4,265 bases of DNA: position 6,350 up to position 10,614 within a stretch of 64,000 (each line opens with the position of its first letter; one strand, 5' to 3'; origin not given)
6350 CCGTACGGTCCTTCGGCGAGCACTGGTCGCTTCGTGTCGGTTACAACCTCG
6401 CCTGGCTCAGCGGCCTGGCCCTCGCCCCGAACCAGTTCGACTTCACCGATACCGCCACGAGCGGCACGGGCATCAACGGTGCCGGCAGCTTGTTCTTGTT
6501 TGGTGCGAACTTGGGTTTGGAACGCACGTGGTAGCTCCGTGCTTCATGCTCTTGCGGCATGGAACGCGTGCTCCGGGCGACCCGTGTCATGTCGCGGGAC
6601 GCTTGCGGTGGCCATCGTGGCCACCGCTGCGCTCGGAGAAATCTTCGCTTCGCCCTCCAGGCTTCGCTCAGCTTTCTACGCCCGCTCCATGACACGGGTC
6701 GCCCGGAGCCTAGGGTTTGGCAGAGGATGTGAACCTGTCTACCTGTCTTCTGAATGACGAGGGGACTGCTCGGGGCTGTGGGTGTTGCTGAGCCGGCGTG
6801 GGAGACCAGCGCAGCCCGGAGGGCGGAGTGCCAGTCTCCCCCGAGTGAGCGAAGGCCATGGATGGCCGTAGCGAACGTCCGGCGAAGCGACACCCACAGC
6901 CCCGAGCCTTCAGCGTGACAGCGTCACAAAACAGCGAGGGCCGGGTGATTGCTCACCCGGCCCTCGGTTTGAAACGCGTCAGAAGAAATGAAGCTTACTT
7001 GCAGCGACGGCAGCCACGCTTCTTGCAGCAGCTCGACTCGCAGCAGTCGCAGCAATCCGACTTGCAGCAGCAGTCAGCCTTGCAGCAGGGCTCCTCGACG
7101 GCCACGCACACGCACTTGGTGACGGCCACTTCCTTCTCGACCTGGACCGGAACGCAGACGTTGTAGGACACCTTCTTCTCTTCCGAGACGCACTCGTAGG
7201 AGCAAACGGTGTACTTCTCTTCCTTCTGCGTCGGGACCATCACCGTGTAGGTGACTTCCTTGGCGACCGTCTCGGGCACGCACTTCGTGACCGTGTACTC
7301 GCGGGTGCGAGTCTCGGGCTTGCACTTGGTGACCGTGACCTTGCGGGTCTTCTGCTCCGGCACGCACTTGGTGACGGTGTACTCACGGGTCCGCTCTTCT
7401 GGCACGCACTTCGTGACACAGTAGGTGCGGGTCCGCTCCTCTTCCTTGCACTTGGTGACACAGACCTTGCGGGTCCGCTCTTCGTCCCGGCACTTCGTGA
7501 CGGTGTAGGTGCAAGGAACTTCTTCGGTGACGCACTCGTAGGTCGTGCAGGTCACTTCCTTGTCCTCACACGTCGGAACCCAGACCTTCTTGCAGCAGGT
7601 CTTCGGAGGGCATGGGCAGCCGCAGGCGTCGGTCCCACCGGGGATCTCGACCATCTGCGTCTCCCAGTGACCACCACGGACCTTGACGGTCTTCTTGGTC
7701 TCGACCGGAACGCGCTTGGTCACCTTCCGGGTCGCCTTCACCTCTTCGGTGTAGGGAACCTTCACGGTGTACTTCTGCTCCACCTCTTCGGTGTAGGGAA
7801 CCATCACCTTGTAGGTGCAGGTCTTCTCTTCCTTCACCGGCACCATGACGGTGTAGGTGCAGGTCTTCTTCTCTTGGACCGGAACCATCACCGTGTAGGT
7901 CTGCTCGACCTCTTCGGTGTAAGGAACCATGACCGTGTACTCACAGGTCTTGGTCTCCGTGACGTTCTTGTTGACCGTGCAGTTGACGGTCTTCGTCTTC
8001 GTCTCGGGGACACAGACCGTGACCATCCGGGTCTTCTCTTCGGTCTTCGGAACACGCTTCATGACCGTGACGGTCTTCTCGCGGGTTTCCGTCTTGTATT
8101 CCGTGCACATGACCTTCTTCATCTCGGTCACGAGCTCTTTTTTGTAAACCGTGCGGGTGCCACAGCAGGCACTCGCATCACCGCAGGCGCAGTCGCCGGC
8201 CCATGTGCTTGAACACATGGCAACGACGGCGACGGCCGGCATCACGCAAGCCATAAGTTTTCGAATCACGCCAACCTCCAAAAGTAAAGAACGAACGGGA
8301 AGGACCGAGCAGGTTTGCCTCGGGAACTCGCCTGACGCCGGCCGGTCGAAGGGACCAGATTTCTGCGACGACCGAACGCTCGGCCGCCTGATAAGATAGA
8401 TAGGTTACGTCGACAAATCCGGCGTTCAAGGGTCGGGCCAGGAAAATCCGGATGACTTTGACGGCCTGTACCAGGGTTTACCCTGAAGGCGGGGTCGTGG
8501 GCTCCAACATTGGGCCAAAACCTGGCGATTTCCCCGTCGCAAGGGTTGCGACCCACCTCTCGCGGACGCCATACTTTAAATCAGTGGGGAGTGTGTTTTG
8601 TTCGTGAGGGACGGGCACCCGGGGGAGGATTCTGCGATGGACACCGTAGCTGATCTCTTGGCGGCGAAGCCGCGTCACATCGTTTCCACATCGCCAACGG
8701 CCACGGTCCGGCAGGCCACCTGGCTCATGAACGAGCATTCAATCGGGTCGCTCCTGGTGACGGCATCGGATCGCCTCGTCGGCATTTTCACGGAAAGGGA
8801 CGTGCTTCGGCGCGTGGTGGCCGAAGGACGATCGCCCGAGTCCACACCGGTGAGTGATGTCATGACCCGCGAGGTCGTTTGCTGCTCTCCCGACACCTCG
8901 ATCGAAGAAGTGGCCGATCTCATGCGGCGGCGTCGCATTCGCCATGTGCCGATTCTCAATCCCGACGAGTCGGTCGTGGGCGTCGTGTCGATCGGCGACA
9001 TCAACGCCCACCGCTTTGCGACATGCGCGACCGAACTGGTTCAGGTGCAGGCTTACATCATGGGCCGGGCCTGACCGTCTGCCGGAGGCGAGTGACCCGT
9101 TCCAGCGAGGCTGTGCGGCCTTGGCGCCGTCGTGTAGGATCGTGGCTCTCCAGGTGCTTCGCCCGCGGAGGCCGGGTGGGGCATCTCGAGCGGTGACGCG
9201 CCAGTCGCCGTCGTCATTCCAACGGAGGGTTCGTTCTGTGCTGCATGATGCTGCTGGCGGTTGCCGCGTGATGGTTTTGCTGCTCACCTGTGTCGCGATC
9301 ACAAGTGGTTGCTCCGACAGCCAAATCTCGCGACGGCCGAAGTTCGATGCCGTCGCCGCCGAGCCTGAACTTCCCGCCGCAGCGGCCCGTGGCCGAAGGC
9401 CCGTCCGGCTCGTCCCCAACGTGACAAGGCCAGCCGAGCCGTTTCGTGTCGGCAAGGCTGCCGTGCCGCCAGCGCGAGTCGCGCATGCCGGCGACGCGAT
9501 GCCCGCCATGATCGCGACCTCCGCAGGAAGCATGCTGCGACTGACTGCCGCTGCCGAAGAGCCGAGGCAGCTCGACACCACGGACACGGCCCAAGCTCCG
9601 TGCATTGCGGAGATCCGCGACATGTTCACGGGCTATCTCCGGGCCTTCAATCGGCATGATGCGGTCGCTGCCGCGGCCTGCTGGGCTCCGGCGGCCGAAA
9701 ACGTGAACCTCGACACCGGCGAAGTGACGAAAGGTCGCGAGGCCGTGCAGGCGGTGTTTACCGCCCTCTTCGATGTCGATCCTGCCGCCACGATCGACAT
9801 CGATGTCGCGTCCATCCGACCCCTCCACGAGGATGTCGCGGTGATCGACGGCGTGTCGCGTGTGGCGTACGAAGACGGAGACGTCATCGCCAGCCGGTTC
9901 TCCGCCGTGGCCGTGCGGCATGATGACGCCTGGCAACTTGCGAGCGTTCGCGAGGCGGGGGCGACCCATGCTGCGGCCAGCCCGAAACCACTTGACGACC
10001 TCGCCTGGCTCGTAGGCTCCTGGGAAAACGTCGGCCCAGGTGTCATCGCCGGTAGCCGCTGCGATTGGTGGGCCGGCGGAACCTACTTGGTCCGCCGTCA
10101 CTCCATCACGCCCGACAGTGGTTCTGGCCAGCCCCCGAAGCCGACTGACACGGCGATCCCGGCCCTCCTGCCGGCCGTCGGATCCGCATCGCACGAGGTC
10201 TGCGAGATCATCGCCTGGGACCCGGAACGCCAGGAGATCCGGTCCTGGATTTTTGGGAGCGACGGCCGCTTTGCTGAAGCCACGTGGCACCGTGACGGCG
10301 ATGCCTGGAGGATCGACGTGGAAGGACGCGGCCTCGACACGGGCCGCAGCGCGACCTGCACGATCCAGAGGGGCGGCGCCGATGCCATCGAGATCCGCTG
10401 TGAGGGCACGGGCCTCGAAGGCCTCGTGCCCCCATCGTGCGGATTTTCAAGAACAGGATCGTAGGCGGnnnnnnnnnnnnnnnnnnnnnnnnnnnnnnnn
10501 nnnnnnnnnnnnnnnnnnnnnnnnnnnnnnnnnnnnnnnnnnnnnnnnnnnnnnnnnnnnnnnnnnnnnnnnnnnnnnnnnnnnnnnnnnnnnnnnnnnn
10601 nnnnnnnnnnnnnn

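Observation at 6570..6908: Family of ~130-140 bp intergenic elements whose stems co-vary between copies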

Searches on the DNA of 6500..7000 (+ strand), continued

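Call 86: search_with_rna_model(model_id=R1, sources=[L104, L105, L106, L107, L108, L109, L110, L111, L112, L113, L114, L115, L116, L117, L118, L119, L120, L121, L122, L123, L124, L125, L126, L127, L128, L129, L130, L131, L132, L133, L134, L135, L136, L137, L138, L139, L140, L141, L142, L143, L144, L145, L146, L147, L148, L149, L150, L151, L152, L153, L154, L155, L156, L157, L158, L159, L160, L161, L162, L163, L164, L165, L166, L167, L168, L169, L170, L171, L172, L173, L174, L175, L176, L177, L178, L179, L180, L181, L182, L183], max_evalue=1)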
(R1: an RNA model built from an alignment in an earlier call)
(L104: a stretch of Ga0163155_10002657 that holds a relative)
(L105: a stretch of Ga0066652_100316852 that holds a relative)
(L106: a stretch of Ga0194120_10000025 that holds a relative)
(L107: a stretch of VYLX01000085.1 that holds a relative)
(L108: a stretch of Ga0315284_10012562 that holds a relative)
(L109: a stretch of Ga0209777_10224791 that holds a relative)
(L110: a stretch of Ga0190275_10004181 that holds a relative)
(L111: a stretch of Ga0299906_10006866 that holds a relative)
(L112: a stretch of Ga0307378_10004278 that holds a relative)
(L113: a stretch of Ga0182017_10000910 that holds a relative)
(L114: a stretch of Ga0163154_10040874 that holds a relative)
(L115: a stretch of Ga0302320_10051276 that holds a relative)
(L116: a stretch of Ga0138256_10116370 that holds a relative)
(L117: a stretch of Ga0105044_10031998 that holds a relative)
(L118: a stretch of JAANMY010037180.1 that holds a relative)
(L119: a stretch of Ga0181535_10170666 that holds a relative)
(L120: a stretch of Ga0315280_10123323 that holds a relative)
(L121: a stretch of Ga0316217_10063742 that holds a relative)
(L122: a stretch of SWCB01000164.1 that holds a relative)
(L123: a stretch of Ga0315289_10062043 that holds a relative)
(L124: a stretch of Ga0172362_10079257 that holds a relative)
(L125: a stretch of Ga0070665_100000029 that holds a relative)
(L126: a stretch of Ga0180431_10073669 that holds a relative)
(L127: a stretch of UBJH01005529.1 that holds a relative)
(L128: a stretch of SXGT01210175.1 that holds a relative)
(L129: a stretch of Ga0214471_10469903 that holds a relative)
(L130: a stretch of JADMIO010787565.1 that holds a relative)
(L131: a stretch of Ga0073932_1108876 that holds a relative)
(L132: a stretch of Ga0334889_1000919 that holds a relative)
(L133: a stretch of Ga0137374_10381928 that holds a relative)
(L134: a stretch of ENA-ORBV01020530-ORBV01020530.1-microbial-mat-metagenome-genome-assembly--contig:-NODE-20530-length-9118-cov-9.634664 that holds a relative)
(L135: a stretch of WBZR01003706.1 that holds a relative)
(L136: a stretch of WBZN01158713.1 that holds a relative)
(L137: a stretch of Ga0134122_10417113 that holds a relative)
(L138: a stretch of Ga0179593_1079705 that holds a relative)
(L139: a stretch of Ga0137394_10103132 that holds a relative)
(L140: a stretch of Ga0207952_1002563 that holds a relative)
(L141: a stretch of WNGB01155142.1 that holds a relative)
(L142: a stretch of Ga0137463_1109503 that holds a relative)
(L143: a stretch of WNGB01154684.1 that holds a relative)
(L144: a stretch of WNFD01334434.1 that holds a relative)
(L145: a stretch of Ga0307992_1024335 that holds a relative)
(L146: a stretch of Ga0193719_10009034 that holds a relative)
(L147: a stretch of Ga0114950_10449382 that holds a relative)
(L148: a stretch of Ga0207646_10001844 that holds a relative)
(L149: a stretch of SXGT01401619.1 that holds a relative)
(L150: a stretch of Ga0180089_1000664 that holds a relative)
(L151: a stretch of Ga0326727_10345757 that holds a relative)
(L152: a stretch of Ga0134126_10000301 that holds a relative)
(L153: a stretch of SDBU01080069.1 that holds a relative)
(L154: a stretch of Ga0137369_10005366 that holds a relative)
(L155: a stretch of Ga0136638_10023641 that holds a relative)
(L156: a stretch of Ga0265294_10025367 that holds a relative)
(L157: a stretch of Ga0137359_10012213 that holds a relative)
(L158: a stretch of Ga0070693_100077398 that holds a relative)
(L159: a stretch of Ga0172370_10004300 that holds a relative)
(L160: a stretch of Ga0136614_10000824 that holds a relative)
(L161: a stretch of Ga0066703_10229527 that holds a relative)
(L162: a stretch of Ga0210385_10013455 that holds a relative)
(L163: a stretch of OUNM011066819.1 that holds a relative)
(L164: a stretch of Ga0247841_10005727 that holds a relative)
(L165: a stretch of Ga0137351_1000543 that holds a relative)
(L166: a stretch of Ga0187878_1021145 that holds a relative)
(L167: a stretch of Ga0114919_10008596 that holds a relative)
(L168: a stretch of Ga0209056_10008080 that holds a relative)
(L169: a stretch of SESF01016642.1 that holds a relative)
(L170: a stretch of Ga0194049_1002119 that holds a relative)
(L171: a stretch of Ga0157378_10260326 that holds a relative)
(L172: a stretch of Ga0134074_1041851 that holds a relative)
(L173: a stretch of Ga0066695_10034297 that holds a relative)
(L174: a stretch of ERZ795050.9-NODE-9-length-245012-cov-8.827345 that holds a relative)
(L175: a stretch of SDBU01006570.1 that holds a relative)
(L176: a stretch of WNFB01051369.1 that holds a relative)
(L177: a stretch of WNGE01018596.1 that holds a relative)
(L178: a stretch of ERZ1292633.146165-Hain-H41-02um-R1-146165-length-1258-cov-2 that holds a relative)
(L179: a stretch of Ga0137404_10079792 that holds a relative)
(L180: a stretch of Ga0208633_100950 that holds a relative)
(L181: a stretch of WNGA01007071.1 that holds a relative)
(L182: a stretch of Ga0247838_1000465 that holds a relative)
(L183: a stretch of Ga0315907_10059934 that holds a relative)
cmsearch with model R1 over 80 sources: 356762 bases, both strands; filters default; matches with E-value up to 1: 9.
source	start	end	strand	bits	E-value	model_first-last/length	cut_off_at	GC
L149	3809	3937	+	27.7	0.0085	1-154/154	no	0.71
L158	1455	1570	+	20.9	0.16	1-154/154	no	0.66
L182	4496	4609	+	20.7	0.17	1-154/154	no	0.7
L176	1054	1125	-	20.5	0.19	1-154/154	no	0.62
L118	1315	1430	+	19.9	0.25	1-154/154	no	0.66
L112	4465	4600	+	17.6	0.67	1-154/154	no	0.72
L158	1690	1808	+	17.6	0.67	1-154/154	no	0.66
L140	4129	4176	+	16.9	0.9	71-111/154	no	0.75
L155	627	805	+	16.7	1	1-154/154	no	0.66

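Call 91: search_with_rna_model(model_id=R1, sources=[L184, L185, L186, L029], max_evalue=1)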
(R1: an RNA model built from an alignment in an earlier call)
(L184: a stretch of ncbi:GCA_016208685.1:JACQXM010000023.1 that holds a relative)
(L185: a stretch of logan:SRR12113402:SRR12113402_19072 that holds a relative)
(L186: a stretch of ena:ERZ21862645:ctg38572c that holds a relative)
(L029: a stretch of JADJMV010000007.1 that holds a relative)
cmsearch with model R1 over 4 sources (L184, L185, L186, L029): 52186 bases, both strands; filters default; matches with E-value up to 1: 2.
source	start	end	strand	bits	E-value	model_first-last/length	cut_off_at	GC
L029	5332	5372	+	29.2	0.00065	71-111/154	no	0.78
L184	18250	18329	+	20.9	0.024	1-154/154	no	0.74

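Call 115: search_with_rna_model(model_id=R1, source=L187, max_evalue=1)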
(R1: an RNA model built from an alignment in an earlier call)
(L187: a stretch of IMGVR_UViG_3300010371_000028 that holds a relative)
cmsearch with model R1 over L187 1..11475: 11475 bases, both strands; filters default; matches with E-value up to 1: 2.
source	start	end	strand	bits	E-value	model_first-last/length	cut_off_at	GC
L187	513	537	-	22.9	0.0021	79-103/154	no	0.8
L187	6655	6789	-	8.9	0.91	1-154/154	no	0.68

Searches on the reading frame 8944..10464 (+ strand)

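Call 105: search_protein_families(library=pfam, proteins=[window:8944-10464:+], max_evalue=0.00001)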
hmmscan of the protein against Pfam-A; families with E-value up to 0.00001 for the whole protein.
window:8944-10464:+ (506 aa): 3 families
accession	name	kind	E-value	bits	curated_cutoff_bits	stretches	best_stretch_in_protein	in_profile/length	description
PF13474.12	SnoaL_3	-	5.7e-10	40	22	1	224-333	1-112/121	SnoaL-like domain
PF14534.12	DUF4440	-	6.5e-10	39.8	25.2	1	224-332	1-107/107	Domain of unknown function (DUF4440)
PF12680.13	SnoaL_2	-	8.9e-06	26.7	27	1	230-287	3-58/102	SnoaL-like domain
